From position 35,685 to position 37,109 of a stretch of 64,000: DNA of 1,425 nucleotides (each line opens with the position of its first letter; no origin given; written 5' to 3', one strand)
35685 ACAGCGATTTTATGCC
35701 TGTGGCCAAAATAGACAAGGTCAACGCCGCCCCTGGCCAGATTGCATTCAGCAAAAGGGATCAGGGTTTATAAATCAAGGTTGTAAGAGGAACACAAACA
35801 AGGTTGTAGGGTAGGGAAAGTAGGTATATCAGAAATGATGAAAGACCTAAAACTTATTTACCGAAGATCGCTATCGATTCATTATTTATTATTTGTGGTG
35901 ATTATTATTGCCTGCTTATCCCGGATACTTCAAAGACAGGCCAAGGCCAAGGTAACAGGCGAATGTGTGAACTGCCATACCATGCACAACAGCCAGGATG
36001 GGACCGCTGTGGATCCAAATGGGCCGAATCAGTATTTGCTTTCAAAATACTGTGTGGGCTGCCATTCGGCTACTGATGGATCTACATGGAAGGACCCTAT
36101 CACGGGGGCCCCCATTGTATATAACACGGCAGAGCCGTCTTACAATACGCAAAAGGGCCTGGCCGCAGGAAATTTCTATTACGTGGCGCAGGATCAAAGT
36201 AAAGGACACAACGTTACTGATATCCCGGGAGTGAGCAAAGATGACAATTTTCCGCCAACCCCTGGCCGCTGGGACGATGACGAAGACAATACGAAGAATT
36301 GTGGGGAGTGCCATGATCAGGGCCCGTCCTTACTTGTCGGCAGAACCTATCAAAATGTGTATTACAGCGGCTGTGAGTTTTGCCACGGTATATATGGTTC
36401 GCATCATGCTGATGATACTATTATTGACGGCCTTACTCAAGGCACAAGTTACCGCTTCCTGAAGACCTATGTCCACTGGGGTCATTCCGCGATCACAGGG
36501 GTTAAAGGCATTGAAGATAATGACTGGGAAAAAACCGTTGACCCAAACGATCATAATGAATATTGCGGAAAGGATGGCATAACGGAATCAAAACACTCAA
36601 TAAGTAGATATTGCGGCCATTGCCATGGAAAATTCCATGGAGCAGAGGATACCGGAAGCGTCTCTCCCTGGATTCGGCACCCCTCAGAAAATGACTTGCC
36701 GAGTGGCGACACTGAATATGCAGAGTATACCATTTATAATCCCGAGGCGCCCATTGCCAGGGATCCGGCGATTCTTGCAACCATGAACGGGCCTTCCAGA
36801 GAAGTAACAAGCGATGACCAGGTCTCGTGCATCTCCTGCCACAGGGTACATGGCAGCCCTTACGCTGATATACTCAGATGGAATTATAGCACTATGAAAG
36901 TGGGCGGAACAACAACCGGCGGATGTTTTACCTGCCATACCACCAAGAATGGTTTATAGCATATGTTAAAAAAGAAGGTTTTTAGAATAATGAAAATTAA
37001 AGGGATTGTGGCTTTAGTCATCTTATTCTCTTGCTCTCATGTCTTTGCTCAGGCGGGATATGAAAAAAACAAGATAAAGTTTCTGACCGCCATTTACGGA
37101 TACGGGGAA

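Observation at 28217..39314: Alternating array of OmcS-like cytochromes, each paired with an NHL beta-propeller gene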

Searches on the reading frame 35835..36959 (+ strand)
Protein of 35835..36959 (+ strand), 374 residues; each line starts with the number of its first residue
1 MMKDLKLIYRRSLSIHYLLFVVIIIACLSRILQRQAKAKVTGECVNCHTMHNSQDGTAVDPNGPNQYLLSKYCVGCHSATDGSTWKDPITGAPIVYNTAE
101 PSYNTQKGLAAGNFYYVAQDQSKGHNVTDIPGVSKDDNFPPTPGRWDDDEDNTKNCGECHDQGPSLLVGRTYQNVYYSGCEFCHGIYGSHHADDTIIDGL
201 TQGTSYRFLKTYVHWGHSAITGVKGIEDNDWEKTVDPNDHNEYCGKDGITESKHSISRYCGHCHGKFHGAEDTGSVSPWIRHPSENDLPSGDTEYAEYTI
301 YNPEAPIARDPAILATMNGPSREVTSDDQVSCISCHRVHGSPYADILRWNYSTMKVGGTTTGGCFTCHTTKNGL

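Call 4: search_protein_families(library=pfam, proteins=[window:35835-36959:+], max_evalue=0.1)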
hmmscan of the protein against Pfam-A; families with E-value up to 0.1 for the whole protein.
window:35835-36959:+ (374 aa): 5 families
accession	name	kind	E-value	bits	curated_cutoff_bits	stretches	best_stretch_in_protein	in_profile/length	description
PF09699.15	Paired_CXXCH_1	-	3.9e-10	39.7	20.6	2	331-372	8-40/41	Doubled CXXCH motif (Paired_CXXCH_1)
PF14522.11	Cytochrome_C7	-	4.6e-06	26.8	24.8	1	38-82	9-53/67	Cytochrome c7 and related cytochrome c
PF03264.19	Cytochrom_NNT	-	0.0011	19.1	24.1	1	18-81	13-76/174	NapC/NirT cytochrome c family, N-terminal region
PF14537.11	Cytochrom_c3_2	-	0.0017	19.2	25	0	36-78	21-65/79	Cytochrome c3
PF13442.11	Cytochrome_CBB3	-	0.01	16.6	27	0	67-92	8-25/68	Cytochrome C oxidase, cbb3-type, subunit III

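Call 5: search_protein_families(library=ncbifam, proteins=[window:35835-36959:+], max_evalue=0.1)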
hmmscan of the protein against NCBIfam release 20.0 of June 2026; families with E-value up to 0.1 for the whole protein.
window:35835-36959:+ (374 aa): 5 families
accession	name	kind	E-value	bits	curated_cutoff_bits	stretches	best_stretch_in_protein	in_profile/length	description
TIGR03508.1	decahem_SO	subfamily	6.3e-07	29.1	192.2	2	317-373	131-179/258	DmsE family decaheme c-type cytochrome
TIGR01905.1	paired_CXXCH_1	subfamily_domain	1.1e-05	25.2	25.2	2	41-79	6-38/41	doubled CXXCH domain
NF041028.1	decahem_GSU2203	exception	2.8e-05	23.5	325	1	315-373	160-212/317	GSU2203 family decaheme c-type cytochrome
NF008659.0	PRK11659.1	equivalog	0.0031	17.2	184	1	43-80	137-170/188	cytochrome c nitrite reductase pentaheme subunit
TIGR03153.1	cytochr_NrfH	equivalog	0.018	15.1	134.2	1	29-79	16-61/138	cytochrome c nitrite reductase small subunit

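Call 7: search_solved_structures(query=window:35835-36959:+, max_evalue=10, show_alignments=3)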
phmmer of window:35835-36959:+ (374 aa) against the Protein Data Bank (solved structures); distinct sequences matched with E-value up to 10: 17.
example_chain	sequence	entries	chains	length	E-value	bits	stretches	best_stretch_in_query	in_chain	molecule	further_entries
7tfs_A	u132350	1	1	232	0.1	14.7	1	34-78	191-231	Cytochrome c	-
2dvh_A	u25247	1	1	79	0.41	12.8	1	69-114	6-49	CYTOCHROME C-553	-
1dvh_A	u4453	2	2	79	0.42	12.7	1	69-114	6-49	CYTOCHROME C553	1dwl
1e08_E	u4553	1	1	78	0.44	12.7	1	69-114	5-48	CYTOCHROME C553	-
1ftr_A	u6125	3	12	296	1.2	11.2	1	81-128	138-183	FORMYLMETHANOFURAN:TETRAHYDROMETHANOPTERIN FORMYLTRANSFERASE | Formylmethanofuran--tetrahydromethanopterin formyltransferase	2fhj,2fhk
4hb6_A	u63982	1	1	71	1.2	11.2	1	151-185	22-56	PpcA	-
4hb8_A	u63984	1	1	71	2.2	10.4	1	153-185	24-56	PpcA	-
4hbf_A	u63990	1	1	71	2.2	10.4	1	153-185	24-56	PpcA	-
4haj_A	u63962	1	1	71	2.6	10.1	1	154-185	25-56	PpcA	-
3sj1_X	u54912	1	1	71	2.6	10.1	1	154-184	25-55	CYTOCHROME C7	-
2n91_A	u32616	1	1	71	2.8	10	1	154-185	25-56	Cytochrome C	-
1os6_A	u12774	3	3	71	2.8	10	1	154-185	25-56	PpcA | Cytochrome c3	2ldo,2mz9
3sj4_X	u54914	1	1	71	2.9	10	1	154-184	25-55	CYTOCHROME C7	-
2lzz_A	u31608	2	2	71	2.9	10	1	154-185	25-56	Cytochrome c, 3 heme-binding sites | PpcA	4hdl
3sj0_X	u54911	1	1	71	3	9.9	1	154-185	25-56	CYTOCHROME C7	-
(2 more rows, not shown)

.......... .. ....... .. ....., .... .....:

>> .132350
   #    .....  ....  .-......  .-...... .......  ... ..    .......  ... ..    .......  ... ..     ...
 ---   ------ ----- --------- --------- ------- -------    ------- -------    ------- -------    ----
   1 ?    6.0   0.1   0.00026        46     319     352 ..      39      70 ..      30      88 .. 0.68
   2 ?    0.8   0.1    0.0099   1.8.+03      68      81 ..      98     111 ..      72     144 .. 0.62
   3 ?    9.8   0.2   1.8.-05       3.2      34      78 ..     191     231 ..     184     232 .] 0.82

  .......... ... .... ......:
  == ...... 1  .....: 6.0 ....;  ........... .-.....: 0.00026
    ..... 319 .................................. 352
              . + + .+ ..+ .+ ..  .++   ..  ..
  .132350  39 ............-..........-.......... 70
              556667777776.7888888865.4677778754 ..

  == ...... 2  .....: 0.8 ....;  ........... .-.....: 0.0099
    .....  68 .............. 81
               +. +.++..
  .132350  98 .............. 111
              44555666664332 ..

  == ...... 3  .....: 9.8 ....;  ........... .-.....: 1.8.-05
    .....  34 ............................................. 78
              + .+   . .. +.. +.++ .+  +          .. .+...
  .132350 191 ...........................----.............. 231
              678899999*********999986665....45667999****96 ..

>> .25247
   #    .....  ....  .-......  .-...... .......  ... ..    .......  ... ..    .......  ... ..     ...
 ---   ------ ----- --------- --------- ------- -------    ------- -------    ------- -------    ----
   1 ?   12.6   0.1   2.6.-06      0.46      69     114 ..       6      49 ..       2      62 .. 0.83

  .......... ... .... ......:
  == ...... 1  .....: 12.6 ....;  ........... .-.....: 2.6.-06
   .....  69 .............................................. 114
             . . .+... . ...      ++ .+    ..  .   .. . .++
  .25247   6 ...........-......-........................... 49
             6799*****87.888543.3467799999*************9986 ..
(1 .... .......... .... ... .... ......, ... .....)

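Call 27: find_encoding_contigs(protein=window:35835-36959:+, flank=10000, max_places=6)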
Protein window:35835-36959:+ (374 aa): no gene with exactly this product is on record in the collection.

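Call 50: predict_structure(alignment_id=A3)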
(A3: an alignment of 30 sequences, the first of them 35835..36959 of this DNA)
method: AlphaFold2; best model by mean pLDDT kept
length: 374 residues; sequences in the alignment: 30
mean_pLDDT: 52.8   pTM: 0.48
mean pLDDT of the five models: 52.8, 51.8, 46.6, 46.5, 45.8
residues with pLDDT >= 90: 13; 70-90: 53; 50-70: 103; < 50: 205
segments of 3 or more residues with pLDDT < 50: 36-41, 47-59, 64-76, 105-112, 120-218, 263-283, 335-341, 345-374
pLDDT, mean of each block of 10 residues (from residue 1): 75 89 92 56 47 42 41 48 59 58 49 49 37 36 35 38 35 37 38 39 41 43 62 63 71 64 48 38 58 63 73 81 81 46 45 43 43 37
secondary structure, 60 per line:
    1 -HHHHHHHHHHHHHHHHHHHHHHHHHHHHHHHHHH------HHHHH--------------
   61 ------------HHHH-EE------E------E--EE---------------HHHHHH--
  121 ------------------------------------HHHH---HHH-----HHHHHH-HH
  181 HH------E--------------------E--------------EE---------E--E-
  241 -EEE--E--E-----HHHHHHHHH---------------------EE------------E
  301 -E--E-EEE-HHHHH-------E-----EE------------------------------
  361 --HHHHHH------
elements in order: H2-35 H42-46 H73-76 H113-118 H157-160 H172-177 H179-182 E242-244 H256-264 E307-309 H311-315 H363-368

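Call 51: search_solved_structures(query=A3, max_evalue=1, show_alignments=1)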
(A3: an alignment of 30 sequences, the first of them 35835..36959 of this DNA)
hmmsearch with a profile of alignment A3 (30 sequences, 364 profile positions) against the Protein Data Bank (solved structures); distinct sequences matched with E-value up to 1: 12.
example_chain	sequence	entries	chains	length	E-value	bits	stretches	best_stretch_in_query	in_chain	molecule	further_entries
6ef8_A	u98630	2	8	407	1.5e-26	96.8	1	31-344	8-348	C-type cytochrome OmcS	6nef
1bvb_A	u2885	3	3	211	0.0098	18.4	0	31-86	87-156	CYTOCHROME C-554 | CYTOCHROME C554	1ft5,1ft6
4wjy_A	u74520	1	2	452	0.043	16.3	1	243-362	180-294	Cytochrome c-552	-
2rf7_A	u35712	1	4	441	0.055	16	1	243-362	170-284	Cytochrome c-552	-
1gu6_A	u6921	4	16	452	0.072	15.6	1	243-362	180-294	CYTOCHROME C552 | Cytochrome c-552 | Cytochrome c nitrite reductase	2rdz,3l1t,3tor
1oah_A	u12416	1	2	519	0.23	13.9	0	31-76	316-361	CYTOCHROME C NITRITE REDUCTASE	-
4mtz_A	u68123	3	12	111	0.26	13.8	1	254-330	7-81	E3 ubiquitin-protein ligase XIAP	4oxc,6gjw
6qci_A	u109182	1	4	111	0.26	13.7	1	254-330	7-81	E3 ubiquitin-protein ligase XIAP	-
2qra_D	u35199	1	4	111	0.37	13.2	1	254-330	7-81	Baculoviral IAP repeat-containing protein 4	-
4ke9_A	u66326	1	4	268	0.71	12.3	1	270-355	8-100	Thermostable monoacylglycerol lipase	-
2poi_A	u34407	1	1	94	0.88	12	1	275-330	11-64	Baculoviral IAP repeat-containing protein 4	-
2pop_B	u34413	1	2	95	0.91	12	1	275-330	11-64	Baculoviral IAP repeat-containing protein 4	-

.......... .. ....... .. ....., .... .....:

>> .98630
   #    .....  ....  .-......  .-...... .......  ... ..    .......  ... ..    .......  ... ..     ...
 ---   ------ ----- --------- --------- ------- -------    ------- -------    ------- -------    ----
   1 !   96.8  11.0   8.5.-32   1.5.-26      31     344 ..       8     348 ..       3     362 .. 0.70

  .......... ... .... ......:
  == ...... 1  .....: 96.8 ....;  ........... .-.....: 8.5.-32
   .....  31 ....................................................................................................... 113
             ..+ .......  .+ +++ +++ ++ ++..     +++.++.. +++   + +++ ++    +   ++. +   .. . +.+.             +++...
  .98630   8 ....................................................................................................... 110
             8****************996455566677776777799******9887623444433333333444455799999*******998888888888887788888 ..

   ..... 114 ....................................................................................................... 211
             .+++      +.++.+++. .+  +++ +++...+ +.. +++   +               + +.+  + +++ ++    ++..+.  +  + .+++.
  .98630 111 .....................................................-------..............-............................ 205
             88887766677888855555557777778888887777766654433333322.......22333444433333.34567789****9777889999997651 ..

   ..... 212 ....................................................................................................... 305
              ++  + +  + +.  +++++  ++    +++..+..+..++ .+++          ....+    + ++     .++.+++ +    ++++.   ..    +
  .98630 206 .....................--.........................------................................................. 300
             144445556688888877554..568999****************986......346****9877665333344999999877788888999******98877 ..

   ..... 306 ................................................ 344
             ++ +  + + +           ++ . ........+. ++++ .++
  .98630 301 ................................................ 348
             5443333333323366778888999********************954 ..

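Call 54: fold_search(model_id=the predicted structure, library=pdb)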
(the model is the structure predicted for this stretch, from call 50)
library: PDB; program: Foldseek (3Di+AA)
matches with E <= 10: 0; with E <= 0.001: 0
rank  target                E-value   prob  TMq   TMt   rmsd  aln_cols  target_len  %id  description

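Call 74: find_related_loci(query=A3, collection=metagenome_contigs, flank=10000)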
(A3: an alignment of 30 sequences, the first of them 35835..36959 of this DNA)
Query A3 (374 aa) in metagenome_contigs; peptide patterns used: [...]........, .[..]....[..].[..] (x = any residue, [..] = any of these).
600 stretches matched a pattern (row limit reached: there are more); 482 encode a relative of the query (tblastn E <= 1e-3); the best 80 are kept; 80 distinct loci.
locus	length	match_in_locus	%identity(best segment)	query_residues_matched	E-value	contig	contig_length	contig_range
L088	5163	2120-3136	48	38-374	5e-83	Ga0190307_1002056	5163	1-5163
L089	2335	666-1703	45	17-373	7e-80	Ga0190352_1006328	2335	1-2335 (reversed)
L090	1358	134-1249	43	9-372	7e-82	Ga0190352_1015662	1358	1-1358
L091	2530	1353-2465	41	19-372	2e-77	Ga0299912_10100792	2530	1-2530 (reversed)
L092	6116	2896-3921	45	19-373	2e-75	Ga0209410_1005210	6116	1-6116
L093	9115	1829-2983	42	3-372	1e-75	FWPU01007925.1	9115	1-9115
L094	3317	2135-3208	43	12-372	6e-76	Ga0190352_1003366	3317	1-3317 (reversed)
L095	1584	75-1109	43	18-373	3e-77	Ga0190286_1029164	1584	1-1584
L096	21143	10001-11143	41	6-371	3e-72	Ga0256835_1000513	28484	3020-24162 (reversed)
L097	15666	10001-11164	39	1-372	4e-72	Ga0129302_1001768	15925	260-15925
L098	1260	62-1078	44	18-372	5e-77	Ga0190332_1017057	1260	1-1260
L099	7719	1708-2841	39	5-372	5e-72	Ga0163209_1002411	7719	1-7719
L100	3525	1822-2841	43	18-372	1e-71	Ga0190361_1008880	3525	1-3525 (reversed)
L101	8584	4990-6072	40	14-372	9e-72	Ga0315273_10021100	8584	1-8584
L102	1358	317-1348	40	13-353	3e-76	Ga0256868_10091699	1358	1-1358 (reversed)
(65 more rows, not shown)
